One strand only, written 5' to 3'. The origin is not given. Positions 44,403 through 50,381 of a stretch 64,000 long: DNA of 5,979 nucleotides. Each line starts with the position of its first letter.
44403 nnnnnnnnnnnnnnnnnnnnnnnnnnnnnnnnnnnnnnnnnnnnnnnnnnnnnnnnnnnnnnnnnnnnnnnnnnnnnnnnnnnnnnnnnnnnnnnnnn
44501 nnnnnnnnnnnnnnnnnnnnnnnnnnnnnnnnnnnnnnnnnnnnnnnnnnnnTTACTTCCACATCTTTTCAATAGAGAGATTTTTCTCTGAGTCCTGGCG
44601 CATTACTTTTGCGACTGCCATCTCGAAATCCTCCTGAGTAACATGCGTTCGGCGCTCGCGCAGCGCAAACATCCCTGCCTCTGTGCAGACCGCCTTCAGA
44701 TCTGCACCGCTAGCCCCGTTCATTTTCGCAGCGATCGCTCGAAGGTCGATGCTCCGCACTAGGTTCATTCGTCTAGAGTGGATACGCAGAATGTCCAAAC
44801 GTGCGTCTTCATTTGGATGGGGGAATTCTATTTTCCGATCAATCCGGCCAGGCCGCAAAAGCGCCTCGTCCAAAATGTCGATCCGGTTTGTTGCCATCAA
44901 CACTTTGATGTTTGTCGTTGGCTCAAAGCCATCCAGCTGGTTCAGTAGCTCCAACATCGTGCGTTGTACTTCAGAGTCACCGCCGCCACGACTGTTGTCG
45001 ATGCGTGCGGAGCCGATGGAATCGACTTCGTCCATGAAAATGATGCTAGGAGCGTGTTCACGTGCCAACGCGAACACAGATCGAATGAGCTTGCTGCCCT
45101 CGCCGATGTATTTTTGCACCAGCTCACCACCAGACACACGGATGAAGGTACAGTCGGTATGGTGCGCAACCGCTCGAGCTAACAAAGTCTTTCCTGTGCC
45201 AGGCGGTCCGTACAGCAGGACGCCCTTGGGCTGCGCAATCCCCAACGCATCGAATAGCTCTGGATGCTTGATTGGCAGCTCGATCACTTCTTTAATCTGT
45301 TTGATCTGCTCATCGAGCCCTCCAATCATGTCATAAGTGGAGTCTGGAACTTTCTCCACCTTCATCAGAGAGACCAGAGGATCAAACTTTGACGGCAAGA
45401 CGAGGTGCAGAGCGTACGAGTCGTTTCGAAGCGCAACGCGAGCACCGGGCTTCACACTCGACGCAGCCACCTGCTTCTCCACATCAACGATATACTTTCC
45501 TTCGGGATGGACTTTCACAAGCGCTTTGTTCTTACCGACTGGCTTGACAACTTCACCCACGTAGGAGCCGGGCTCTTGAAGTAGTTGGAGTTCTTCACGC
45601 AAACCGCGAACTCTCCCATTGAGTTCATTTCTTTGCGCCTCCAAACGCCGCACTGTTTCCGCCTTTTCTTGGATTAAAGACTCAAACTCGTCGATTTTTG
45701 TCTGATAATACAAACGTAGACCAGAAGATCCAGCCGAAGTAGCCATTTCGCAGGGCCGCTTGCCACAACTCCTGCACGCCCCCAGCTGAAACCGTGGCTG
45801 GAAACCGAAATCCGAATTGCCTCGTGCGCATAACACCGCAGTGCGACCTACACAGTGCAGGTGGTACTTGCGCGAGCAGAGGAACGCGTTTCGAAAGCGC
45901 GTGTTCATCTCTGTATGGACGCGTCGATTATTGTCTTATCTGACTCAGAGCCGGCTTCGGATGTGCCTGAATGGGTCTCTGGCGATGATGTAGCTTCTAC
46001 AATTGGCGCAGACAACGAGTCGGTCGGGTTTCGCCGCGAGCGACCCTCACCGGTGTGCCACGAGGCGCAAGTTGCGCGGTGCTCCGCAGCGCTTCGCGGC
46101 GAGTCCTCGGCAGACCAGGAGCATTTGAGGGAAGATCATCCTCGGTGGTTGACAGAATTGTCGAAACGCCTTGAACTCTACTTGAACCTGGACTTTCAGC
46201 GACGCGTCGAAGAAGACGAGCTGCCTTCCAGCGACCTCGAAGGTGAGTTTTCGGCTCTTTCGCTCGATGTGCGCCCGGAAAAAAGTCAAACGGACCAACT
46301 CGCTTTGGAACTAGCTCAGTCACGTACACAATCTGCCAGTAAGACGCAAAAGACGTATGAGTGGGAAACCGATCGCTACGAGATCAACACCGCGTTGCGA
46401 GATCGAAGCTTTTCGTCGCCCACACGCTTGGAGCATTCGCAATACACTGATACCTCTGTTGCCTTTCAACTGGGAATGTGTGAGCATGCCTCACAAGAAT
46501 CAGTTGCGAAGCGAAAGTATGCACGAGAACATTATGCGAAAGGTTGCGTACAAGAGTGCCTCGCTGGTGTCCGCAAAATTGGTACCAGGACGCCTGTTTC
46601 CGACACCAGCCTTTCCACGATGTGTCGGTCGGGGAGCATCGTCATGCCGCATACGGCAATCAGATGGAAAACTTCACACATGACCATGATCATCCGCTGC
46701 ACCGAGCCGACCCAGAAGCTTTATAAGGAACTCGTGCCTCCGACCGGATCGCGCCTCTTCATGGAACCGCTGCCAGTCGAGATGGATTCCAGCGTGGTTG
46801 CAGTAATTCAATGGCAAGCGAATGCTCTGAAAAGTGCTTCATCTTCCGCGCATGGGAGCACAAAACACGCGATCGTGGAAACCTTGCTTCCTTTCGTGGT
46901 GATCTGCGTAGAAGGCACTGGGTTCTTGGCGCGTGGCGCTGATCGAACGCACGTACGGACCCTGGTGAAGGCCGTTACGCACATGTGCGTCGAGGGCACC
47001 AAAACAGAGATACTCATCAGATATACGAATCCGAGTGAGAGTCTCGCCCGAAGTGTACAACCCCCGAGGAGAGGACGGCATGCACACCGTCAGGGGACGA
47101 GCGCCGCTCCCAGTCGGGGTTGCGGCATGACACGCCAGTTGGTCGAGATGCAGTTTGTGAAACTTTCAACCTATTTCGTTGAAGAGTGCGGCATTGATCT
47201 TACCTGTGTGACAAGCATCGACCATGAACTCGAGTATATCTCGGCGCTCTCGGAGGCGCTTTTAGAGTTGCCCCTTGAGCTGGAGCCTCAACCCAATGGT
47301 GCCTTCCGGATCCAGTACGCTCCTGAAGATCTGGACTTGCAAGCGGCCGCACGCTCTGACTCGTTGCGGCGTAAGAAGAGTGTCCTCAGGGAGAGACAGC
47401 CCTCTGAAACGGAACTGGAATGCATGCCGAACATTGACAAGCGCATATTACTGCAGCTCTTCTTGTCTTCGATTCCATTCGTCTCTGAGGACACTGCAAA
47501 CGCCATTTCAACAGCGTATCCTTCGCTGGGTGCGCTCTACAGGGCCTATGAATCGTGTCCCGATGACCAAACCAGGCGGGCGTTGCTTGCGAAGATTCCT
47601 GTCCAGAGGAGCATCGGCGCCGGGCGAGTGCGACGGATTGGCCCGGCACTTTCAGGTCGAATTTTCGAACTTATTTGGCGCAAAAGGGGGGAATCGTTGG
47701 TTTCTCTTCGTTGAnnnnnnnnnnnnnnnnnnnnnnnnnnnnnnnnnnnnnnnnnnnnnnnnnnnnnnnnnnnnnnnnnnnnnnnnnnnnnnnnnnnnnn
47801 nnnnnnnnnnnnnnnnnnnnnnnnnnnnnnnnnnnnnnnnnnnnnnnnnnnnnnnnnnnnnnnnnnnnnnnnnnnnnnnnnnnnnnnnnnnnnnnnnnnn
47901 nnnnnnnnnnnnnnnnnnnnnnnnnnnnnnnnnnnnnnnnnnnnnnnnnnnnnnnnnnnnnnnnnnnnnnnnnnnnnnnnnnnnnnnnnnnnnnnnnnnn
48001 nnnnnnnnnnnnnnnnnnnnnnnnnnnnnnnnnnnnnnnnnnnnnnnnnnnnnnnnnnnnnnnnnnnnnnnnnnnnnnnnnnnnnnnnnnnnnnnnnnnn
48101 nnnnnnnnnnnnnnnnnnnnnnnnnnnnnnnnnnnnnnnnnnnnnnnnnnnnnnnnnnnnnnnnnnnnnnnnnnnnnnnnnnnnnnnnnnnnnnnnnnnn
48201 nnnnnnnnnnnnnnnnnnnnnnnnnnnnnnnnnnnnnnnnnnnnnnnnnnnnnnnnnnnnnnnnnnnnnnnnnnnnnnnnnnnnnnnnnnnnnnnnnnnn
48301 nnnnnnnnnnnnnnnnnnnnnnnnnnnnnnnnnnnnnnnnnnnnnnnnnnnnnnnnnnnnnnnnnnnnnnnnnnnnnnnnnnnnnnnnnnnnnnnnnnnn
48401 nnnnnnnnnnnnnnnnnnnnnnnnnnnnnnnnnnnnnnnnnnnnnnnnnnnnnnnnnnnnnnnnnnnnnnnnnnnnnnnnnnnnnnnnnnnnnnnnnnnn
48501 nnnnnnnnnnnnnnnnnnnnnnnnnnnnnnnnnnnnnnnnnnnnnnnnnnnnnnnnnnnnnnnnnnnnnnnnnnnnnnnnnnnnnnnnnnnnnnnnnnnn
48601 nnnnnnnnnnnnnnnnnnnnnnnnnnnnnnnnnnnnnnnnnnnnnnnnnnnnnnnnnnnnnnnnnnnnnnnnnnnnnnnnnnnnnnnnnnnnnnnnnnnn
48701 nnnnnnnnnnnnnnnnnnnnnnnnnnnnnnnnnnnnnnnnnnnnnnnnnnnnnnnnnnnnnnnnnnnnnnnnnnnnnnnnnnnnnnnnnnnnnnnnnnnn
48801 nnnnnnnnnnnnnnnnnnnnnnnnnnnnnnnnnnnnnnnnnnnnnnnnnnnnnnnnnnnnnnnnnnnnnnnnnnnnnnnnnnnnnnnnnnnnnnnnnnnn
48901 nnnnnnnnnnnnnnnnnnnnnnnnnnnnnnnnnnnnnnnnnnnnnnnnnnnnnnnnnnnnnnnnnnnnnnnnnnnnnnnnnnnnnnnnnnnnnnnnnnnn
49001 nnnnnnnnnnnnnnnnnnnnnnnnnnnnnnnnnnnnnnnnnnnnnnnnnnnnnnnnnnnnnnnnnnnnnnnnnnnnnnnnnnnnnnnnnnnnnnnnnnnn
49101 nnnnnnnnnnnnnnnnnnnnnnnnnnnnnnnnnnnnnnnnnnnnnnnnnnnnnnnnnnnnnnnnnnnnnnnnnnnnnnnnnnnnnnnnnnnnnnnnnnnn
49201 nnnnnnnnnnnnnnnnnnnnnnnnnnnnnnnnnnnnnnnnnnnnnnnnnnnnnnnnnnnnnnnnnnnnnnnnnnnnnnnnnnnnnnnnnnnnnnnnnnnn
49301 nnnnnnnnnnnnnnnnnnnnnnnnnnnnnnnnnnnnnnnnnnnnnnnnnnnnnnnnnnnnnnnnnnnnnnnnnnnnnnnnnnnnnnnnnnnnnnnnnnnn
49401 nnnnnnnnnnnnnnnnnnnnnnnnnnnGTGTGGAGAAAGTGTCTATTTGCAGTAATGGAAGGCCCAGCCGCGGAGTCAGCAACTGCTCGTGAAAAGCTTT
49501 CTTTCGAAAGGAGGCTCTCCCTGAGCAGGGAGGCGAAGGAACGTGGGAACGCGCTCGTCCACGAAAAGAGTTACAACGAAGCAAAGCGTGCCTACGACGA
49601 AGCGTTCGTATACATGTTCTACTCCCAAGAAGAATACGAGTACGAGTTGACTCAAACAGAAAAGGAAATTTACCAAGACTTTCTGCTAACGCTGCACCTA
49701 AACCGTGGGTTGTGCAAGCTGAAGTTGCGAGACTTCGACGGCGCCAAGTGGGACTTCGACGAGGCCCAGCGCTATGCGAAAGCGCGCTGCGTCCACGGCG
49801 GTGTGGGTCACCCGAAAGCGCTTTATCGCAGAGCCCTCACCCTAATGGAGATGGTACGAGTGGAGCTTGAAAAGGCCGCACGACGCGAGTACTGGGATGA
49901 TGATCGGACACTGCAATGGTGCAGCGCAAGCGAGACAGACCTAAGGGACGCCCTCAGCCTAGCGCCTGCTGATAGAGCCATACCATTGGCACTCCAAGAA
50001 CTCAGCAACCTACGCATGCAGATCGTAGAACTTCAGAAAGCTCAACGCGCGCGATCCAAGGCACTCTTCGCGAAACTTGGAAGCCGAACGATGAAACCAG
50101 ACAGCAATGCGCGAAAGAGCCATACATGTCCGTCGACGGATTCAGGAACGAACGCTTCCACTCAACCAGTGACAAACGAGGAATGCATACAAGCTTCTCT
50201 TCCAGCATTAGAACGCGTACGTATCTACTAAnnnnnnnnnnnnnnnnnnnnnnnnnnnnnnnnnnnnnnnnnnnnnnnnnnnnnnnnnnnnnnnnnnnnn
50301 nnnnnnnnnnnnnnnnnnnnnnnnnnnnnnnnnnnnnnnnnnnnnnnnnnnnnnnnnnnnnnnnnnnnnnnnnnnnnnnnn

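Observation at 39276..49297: Two 1.2-kb, ~99.5%-identical direct repeats bracketing a 7.6-kb three-gene block (hypothetical protein, Rpt6, EME1-like)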

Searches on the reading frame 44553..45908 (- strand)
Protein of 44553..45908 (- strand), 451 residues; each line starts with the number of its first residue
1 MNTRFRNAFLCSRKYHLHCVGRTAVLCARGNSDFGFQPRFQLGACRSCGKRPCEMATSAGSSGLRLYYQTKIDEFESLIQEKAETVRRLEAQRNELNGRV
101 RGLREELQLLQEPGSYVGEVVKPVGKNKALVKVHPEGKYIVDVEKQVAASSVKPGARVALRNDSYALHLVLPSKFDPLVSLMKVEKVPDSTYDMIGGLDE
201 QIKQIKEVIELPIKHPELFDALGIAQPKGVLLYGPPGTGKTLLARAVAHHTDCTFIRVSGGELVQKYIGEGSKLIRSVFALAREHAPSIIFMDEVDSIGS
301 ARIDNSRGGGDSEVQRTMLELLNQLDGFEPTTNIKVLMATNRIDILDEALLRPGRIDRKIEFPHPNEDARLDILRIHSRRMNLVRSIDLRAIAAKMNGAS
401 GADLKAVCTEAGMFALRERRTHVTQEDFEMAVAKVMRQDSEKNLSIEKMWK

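Call 11: search_protein_families(library=pfam, proteins=[window:44553-45908:-], max_evalue=0.01)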
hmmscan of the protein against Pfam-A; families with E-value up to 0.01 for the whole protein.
window:44553-45908:- (451 aa): 18 families
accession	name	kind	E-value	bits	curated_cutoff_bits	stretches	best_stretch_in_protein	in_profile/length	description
PF00004.35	AAA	-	2.4e-43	148.2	21.2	1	230-363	1-130/131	ATPase family associated with various cellular activities (AAA)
PF17862.7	AAA_lid_3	-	1.9e-15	56.5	27.2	1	386-429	1-44/45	AAA+ lid domain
PF16450.11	Prot_ATP_ID_OB_C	-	2.4e-12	46.9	23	1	117-172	1-56/56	Proteasomal ATPase OB C-terminal domain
PF13191.12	AAA_16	-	1.6e-06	29.2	32.6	1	218-250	15-47/167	AAA ATPase domain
PF21236.3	PRS7_OB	-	1.1e-05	25.3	26.7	1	127-172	24-69/69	26S proteasome regulatory subunit 7, OB domain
PF07728.20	AAA_5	-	2.6e-05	24.7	22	1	229-300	1-80/139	AAA domain (dynein-related subfamily)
PF23902.1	AAA_lid_PRS2_C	-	4.6e-05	23.9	34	1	368-437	2-72/73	PRS2 AAA+ lid C-terminal domain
PF13401.12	AAA_22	-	6.5e-05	23.7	27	1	230-259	8-42/130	AAA domain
PF05496.18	RuvB_N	-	0.00016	21.9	27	1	229-297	35-95/159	Holliday junction DNA helicase RuvB P-loop domain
PF07724.20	AAA_2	-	0.00021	21.8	27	1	230-323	6-100/166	AAA domain (Cdc48 subfamily)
PF20720.3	nSTAND3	-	0.00035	20.7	27.2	1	228-359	18-128/155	Novel STAND NTPase 3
PF24883.2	NPHP3_N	-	0.0025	18.5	24.8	0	230-251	25-46/164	Nephrocystin 3, N-terminal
PF06068.19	TIP49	-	0.0037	16.9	23.8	1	228-268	51-93/347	TIP49 P-loop domain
PF13238.12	AAA_18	-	0.0054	17.6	29.4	0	230-267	1-31/128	AAA domain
PF01078.27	Mg_chelatase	-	0.0087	15.9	20.3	0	229-247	24-42/207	Magnesium chelatase, subunit ChlI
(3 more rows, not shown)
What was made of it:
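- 44553..45746 (-): Rpt6-type proteasomal AAA ATPase gene (397 aa as called in other assemblies). Pfam AAA, Prot_ATP_ID_OB_C and AAA_lid_3 (call 11).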

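Call 13: find_encoding_contigs(protein=window:44553-45908:-, flank=10000, max_places=10)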
Protein window:44553-45908:- (451 aa): no gene with exactly this product is on record in the collection.

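Call 45: find_encoding_contigs(protein=window:44553-45746:-, flank=10000, max_places=10)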
Protein window:44553-45746:- (397 aa): 23 contigs read that carry it; 10 places shown.
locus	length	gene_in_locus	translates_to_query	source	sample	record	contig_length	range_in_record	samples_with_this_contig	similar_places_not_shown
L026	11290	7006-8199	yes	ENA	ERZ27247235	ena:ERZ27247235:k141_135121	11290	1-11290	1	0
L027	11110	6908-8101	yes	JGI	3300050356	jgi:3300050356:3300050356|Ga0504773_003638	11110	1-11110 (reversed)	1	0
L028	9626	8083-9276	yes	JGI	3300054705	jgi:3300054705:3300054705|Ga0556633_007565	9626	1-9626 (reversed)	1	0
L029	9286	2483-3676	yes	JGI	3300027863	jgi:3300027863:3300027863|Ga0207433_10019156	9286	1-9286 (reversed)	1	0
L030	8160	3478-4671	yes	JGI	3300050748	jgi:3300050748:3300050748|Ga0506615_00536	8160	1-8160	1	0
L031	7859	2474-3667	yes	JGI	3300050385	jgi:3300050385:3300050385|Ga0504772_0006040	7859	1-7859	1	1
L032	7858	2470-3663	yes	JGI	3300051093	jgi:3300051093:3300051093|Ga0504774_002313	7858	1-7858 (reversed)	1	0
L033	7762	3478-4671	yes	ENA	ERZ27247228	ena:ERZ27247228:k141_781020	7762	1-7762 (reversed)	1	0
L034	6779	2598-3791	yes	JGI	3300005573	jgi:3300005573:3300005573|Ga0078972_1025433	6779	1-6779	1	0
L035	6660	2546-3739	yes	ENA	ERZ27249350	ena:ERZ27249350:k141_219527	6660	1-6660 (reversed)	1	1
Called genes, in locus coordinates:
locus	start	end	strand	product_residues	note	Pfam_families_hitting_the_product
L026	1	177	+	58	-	?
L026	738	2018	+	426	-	PF02096:60KD_IMP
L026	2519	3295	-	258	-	-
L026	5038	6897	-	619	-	PF21292:EME1-MUS81_C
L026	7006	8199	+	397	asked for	PF16450:Prot_ATP_ID_OB_C, PF21236:OB_PRS7 (faint), PF13191:AAA_16 (faint), PF00004:AAA, PF07728:AAA_5 (faint), PF17862:AAA_lid_3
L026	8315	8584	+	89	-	-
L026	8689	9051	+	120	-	-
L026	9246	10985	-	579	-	PF04801:RPC5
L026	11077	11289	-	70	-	?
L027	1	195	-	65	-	?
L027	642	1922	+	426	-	PF02096:60KD_IMP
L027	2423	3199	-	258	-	-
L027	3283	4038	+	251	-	-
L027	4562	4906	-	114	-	-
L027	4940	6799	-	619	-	PF21292:EME1-MUS81_C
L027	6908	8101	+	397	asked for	PF16450:Prot_ATP_ID_OB_C, PF21236:OB_PRS7 (faint), PF13191:AAA_16 (faint), PF00004:AAA, PF07728:AAA_5 (faint), PF17862:AAA_lid_3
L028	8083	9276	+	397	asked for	PF16450:Prot_ATP_ID_OB_C, PF21236:OB_PRS7 (faint), PF13191:AAA_16 (faint), PF00004:AAA, PF07728:AAA_5 (faint), PF17862:AAA_lid_3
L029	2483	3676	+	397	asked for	PF16450:Prot_ATP_ID_OB_C, PF21236:OB_PRS7 (faint), PF13191:AAA_16 (faint), PF00004:AAA, PF07728:AAA_5 (faint), PF17862:AAA_lid_3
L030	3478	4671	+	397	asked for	PF16450:Prot_ATP_ID_OB_C, PF21236:OB_PRS7 (faint), PF13191:AAA_16 (faint), PF00004:AAA, PF07728:AAA_5 (faint), PF17862:AAA_lid_3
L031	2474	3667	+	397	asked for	PF16450:Prot_ATP_ID_OB_C, PF21236:OB_PRS7 (faint), PF13191:AAA_16 (faint), PF00004:AAA, PF07728:AAA_5 (faint), PF17862:AAA_lid_3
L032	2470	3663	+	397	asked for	PF16450:Prot_ATP_ID_OB_C, PF21236:OB_PRS7 (faint), PF13191:AAA_16 (faint), PF00004:AAA, PF07728:AAA_5 (faint), PF17862:AAA_lid_3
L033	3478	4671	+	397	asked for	PF16450:Prot_ATP_ID_OB_C, PF21236:OB_PRS7 (faint), PF13191:AAA_16 (faint), PF00004:AAA, PF07728:AAA_5 (faint), PF17862:AAA_lid_3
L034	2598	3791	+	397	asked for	PF16450:Prot_ATP_ID_OB_C, PF21236:OB_PRS7 (faint), PF13191:AAA_16 (faint), PF00004:AAA, PF07728:AAA_5 (faint), PF17862:AAA_lid_3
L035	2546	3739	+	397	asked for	PF16450:Prot_ATP_ID_OB_C, PF21236:OB_PRS7 (faint), PF13191:AAA_16 (faint), PF00004:AAA, PF07728:AAA_5 (faint), PF17862:AAA_lid_3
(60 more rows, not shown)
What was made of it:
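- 44553..45746 (-): An identical protein is found on 23 contigs read (call 45).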

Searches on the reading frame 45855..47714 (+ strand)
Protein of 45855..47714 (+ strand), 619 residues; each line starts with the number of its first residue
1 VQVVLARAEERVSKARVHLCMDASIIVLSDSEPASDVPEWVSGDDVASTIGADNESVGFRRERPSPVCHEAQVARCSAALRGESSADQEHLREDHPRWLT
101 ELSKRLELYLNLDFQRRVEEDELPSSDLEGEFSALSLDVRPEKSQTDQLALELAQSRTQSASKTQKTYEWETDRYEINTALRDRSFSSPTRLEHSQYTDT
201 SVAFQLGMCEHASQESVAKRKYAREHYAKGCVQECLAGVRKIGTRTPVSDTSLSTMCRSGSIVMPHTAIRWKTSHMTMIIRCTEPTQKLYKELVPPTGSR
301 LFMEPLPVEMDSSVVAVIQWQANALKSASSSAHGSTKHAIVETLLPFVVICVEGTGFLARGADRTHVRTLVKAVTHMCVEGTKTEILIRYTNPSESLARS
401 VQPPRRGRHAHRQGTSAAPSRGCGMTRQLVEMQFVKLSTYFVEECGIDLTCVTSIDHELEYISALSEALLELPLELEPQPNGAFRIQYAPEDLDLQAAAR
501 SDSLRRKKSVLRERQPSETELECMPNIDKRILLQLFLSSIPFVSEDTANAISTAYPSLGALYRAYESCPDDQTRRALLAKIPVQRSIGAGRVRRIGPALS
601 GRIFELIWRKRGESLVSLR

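Call 11: search_protein_families(library=pfam, proteins=[window:45855-47714:+], max_evalue=0.01)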
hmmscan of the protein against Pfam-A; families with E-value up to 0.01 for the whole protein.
window:45855-47714:+ (619 aa): 1 family
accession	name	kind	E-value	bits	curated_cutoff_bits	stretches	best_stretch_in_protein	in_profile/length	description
PF21292.3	EME1-MUS81_C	-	4.3e-16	59.4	27.4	1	537-604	6-74/74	EME1/MUS81, C-terminal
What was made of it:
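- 45855..47714 (+): EME1/MUS81-family gene. Pfam PF21292, 4.3e-16 (call 11).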

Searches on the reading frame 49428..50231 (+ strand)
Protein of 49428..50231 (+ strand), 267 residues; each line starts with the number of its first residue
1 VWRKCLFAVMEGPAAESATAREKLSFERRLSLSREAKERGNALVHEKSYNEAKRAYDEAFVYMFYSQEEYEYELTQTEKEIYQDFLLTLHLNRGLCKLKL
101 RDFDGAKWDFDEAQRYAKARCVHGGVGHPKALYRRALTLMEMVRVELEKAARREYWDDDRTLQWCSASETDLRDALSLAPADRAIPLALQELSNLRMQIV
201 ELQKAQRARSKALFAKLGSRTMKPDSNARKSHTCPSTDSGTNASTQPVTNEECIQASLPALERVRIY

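Call 11: search_protein_families(library=pfam, proteins=[window:49428-50231:+], max_evalue=0.01)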
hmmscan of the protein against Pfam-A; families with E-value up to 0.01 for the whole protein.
window:49428-50231:+ (267 aa): 2 families
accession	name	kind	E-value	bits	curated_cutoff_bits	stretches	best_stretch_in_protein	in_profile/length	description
PF00515.34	TPR_1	-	0.00014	21.9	27.8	0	38-59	6-27/34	Tetratricopeptide repeat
PF07719.23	TPR_2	-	0.0034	17.8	27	0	38-59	6-27/34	Tetratricopeptide repeat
